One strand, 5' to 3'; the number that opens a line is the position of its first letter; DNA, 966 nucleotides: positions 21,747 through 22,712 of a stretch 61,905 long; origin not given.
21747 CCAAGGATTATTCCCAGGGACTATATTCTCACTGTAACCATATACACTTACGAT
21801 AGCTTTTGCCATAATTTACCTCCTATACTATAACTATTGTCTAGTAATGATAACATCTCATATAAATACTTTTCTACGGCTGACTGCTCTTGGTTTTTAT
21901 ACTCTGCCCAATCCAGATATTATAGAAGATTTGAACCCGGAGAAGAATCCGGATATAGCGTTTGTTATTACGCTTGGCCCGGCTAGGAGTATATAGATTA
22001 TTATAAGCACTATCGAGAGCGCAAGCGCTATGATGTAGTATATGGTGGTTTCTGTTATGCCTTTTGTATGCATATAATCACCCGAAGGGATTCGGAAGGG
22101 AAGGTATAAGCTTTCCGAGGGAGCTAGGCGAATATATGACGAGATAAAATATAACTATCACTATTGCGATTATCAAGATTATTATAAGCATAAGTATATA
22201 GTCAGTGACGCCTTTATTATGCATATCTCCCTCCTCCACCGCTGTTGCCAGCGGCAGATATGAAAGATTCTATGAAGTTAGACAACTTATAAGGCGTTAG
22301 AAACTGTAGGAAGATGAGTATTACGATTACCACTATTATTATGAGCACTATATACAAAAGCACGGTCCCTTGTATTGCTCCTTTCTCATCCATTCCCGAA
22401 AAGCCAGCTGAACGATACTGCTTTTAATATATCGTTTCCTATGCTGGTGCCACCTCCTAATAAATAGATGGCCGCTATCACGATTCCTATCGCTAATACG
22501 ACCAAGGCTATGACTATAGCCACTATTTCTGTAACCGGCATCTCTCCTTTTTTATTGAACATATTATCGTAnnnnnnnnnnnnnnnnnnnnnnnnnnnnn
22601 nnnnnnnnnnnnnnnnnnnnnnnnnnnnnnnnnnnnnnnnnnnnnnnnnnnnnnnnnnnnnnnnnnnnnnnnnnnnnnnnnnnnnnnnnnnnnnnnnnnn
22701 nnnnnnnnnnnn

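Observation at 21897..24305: Orphan 577-aa protein followed by four translationally coupled mini-ORFs with pilin-like N-termini, none on the ORF track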

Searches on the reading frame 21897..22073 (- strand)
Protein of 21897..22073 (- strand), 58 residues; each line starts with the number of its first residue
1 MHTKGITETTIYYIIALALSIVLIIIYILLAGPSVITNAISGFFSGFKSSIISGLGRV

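Call 6: search_protein_families(library=pfam, proteins=[window:21897-22073:-], max_evalue=1)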
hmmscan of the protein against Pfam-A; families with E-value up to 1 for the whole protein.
window:21897-22073:- (58 aa): 0 families

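Call 7: search_protein_families(library=ncbifam, proteins=[window:21897-22073:-], max_evalue=1)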
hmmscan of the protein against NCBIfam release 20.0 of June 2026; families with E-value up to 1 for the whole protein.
window:21897-22073:- (58 aa): 1 family
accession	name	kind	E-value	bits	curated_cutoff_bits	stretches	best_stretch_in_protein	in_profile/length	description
NF041581.1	SosA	equivalog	0.13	12.5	60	1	6-31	5-30/77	DNA damage-induced cell division inhibitor SosA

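Call 81: search_protein_families(library=phrogs, proteins=[window:21897-22073:-], max_evalue=0.01)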
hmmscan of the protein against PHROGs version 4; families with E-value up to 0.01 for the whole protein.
window:21897-22073:- (58 aa): 0 families

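Call 82: search_protein_families(library=padloc, proteins=[window:21897-22073:-], max_evalue=0.01)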
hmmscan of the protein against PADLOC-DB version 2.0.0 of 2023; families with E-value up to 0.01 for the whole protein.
window:21897-22073:- (58 aa): 0 families

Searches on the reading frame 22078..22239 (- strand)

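Call 6: search_protein_families(library=pfam, proteins=[window:22078-22239:-], max_evalue=1)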
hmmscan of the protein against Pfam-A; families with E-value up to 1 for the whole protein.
window:22078-22239:- (53 aa): 7 families
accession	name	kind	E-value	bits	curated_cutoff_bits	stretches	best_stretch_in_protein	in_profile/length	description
PF06024.17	Orf78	-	0.02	15.6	29.4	1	14-36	65-87/101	Orf78 (ac78)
PF15168.11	TRIQK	-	0.15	12.5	27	1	8-34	45-72/79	Triple QxxK/R motif-containing protein family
PF06143.16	Baculo_11_kDa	-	0.26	11.4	28.4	1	11-36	33-57/84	Baculovirus 11 kDa family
PF10717.14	ODV-E18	-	0.37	11.1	28.1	1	16-40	20-48/87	Occlusion-derived virus envelope protein ODV-E18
PF25667.1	ASFV_P17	-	0.51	10.9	27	1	15-47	44-76/117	African swine fever virus minor capsid protein p17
PF10661.14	EssA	-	0.59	10.4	24.1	1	3-34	112-143/147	WXG100 protein secretion system (Wss), protein EssA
PF15102.11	TMEM154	-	0.86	9.9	30.3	1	4-35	52-84/153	TMEM154 protein family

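Call 7: search_protein_families(library=ncbifam, proteins=[window:22078-22239:-], max_evalue=1)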
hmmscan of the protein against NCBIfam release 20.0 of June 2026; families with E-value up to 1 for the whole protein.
window:22078-22239:- (53 aa): 6 families
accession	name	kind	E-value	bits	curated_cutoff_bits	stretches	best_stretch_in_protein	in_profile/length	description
NF042931.1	SAG1386_EF1546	equivalog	0.038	14.1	80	1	8-35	24-51/158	SAG1386/EF1546 family surface-associated protein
TIGR03927.1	T7SS_EssA_Firm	equivalog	0.056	13.3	32.45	1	9-36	120-147/151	type VII secretion protein EssA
NF008429.0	PRK11267.1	equivalog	0.087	12.9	216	1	2-28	11-37/141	TonB system transport protein ExbD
NF011430.0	PRK14861.1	subfamily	0.18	11.4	62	0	6-24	2-20/61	twin arginine translocase protein A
NF038389.1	ArsS_fam_HK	equivalog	0.2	11.1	250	1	6-44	123-161/403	ArsS family sensor histidine kinase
NF037998.2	RND_1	equivalog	0.44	8.1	400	1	8-36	436-466/1237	protein translocase SecDF, variant type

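Call 81: search_protein_families(library=phrogs, proteins=[window:22078-22224:-], max_evalue=0.01)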
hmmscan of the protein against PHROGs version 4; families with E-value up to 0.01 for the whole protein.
window:22078-22224:- (48 aa): 0 families

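Call 82: search_protein_families(library=padloc, proteins=[window:22078-22224:-], max_evalue=0.01)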
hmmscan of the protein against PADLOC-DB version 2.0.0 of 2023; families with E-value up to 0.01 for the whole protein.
window:22078-22224:- (48 aa): 0 families

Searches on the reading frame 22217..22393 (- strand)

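Call 6: search_protein_families(library=pfam, proteins=[window:22217-22393:-], max_evalue=1)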
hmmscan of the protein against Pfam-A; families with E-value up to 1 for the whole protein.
window:22217-22393:- (58 aa): 2 families
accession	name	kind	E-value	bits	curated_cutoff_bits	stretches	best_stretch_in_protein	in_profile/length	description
PF03994.20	DUF350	-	0.0051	17.3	26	1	10-54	8-52/133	Domain of Unknown Function (DUF350)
PF13858.11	DUF4199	-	0.0075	17.2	32.3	1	6-47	66-107/165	Protein of unknown function (DUF4199)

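Call 7: search_protein_families(library=ncbifam, proteins=[window:22217-22393:-], max_evalue=1)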
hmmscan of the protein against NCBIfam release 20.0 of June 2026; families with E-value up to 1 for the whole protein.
window:22217-22393:- (58 aa): 3 families
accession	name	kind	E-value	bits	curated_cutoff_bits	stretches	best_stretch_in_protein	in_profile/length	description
TIGR01402.1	fliQ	equivalog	0.003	17.6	88.9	1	6-46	43-82/88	flagellar biosynthesis protein FliQ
NF010607.0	PRK14003.1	subfamily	0.094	12.2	268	1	5-37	9-41/195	K(+)-transporting ATPase subunit C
NF042931.1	SAG1386_EF1546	equivalog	0.2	11.7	80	1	10-31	28-50/158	SAG1386/EF1546 family surface-associated protein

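Call 81: search_protein_families(library=phrogs, proteins=[window:22217-22393:-], max_evalue=0.01)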
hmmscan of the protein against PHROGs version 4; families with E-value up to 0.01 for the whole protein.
window:22217-22393:- (58 aa): 0 families

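Call 82: search_protein_families(library=padloc, proteins=[window:22217-22393:-], max_evalue=0.01)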
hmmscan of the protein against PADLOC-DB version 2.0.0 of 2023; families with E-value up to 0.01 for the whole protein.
window:22217-22393:- (58 aa): 0 families

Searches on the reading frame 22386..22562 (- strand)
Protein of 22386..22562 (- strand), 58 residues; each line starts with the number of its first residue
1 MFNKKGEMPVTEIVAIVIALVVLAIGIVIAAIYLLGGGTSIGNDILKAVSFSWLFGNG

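Call 6: search_protein_families(library=pfam, proteins=[window:22386-22562:-], max_evalue=1)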
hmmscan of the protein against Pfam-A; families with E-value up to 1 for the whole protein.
window:22386-22562:- (58 aa): 1 family
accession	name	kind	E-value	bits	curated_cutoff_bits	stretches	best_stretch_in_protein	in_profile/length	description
PF05568.16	ASFV_J13L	-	0.3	11.3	23.6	1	11-36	29-53/189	African swine fever virus J13L protein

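Call 7: search_protein_families(library=ncbifam, proteins=[window:22386-22562:-], max_evalue=1)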
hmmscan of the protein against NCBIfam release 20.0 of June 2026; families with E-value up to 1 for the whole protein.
window:22386-22562:- (58 aa): 1 family
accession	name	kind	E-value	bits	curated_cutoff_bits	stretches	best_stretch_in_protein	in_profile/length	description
NF052432.1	TC0500_fam_Inc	equivalog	0.89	8.9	240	1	9-33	40-64/214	TC0500 family inclusion membrane protein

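Call 81: search_protein_families(library=phrogs, proteins=[window:22386-22562:-], max_evalue=0.01)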
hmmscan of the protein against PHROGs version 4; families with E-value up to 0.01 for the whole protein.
window:22386-22562:- (58 aa): 0 families

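Call 82: search_protein_families(library=padloc, proteins=[window:22386-22562:-], max_evalue=0.01)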
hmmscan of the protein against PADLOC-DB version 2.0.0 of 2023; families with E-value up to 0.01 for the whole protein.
window:22386-22562:- (58 aa): 0 families

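Call 94: list_cluster_members(proteins=[window:22386-22562:-, window:22217-22393:-, window:22078-22224:-, window:22078-22239:-, window:21897-22073:-])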
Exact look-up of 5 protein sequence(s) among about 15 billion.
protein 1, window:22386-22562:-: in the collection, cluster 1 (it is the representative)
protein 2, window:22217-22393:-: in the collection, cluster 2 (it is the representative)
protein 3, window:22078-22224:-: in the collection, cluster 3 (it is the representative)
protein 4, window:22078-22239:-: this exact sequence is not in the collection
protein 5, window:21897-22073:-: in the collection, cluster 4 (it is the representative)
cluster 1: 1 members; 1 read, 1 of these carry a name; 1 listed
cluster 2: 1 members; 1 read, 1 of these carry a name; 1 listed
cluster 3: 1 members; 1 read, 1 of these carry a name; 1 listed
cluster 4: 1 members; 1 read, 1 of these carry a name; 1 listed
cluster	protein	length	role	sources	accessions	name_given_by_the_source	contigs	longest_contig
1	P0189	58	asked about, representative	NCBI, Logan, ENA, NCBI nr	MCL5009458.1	MAG: hypothetical protein M1433_00525 [Candidatus Parvarchaeota archaeon] | hypothetical protein [Candidatus Parvarchaeota archaeon]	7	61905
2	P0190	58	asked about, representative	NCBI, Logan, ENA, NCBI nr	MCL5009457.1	MAG: hypothetical protein M1433_00520 [Candidatus Parvarchaeota archaeon] | hypothetical protein [Candidatus Parvarchaeota archaeon]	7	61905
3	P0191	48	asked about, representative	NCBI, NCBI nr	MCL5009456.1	MAG: hypothetical protein M1433_00515 [Candidatus Parvarchaeota archaeon] | hypothetical protein [Candidatus Parvarchaeota archaeon]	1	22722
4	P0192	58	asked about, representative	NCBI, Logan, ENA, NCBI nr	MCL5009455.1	MAG: hypothetical protein M1433_00510 [Candidatus Parvarchaeota archaeon] | hypothetical protein [Candidatus Parvarchaeota archaeon]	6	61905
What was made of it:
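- Checked: Second, the mini-ORFs are already annotated in GenBank as hypothetical proteins M1433_00510 to M1433_00525 (call 94).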
